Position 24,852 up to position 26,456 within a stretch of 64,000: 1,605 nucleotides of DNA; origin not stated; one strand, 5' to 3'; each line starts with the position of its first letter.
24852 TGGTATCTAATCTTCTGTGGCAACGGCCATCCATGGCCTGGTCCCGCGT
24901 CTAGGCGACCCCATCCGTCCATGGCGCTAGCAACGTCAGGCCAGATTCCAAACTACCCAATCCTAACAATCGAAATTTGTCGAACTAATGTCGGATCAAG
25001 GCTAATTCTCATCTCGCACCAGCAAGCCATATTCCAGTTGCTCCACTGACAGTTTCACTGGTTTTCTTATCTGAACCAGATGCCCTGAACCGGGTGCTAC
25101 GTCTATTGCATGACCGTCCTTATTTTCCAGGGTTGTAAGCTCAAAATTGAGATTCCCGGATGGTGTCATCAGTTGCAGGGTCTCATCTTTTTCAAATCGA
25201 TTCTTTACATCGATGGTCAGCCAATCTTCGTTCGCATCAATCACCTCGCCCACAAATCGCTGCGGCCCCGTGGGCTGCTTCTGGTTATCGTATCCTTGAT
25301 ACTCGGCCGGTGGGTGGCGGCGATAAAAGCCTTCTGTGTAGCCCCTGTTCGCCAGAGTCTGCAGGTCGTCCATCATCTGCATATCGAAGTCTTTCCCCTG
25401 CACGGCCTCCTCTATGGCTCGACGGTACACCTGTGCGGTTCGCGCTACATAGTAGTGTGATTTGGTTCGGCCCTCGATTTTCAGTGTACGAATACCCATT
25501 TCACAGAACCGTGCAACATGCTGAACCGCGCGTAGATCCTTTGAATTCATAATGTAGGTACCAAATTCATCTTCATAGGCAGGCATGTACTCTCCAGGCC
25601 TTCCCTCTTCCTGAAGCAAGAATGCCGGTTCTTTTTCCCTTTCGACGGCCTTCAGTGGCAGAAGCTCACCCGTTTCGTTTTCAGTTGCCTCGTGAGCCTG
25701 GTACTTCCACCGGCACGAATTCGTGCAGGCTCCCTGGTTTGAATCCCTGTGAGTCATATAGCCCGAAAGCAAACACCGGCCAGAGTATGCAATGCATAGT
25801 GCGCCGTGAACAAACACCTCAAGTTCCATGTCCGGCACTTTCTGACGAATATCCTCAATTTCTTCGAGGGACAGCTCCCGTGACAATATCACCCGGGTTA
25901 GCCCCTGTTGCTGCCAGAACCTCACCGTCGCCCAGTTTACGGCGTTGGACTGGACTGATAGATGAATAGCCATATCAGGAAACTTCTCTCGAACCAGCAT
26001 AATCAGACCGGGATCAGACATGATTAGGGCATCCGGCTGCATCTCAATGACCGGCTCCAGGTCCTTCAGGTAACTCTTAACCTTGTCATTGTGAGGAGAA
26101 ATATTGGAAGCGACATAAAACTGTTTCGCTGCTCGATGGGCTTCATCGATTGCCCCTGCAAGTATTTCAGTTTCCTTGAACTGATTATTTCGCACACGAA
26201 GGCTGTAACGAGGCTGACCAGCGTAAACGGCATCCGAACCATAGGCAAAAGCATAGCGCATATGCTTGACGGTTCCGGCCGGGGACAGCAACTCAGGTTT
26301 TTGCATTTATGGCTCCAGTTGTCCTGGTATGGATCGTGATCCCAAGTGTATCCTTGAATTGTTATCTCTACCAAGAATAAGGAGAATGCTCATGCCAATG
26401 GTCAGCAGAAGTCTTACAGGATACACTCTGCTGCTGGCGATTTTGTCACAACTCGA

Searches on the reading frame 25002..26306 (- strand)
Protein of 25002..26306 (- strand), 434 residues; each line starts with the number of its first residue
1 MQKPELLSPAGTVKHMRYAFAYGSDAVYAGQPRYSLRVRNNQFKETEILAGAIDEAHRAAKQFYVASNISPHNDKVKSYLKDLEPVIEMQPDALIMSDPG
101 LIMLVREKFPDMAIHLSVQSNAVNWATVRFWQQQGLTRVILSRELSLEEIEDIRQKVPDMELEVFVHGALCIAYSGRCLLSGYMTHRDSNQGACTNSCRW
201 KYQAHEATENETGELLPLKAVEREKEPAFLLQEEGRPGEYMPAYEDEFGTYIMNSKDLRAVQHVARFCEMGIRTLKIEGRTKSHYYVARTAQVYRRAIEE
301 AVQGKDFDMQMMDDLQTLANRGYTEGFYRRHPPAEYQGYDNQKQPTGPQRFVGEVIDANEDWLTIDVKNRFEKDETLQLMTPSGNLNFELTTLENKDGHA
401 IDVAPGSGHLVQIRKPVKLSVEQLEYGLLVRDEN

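Call 49: search_protein_families(library=ncbifam, proteins=[window:25002-26306:-], max_evalue=0.00001)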
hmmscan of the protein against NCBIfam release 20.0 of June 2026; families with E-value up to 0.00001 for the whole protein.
window:25002-26306:- (434 aa): 4 families
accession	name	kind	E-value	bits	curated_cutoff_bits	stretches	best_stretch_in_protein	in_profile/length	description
NF011996.0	PRK15452.1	equivalog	1.5e-216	719.5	534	1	1-432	2-442/449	prephenate-dependent tRNA uridine(34) hydroxylase TrhP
NF047963.1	quinone_UbiU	equivalog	8.4e-55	186.2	440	1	5-330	2-328/331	ubiquinone anaerobic biosynthesis protein UbiU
NF047965.1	quinone_UbiV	equivalog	4.3e-15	56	275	1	52-220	52-212/292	ubiquinone anaerobic biosynthesis protein UbiV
NF011991.0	PRK15447.1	equivalog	1.7e-13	50.7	283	1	54-221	55-219/302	U32 family peptidase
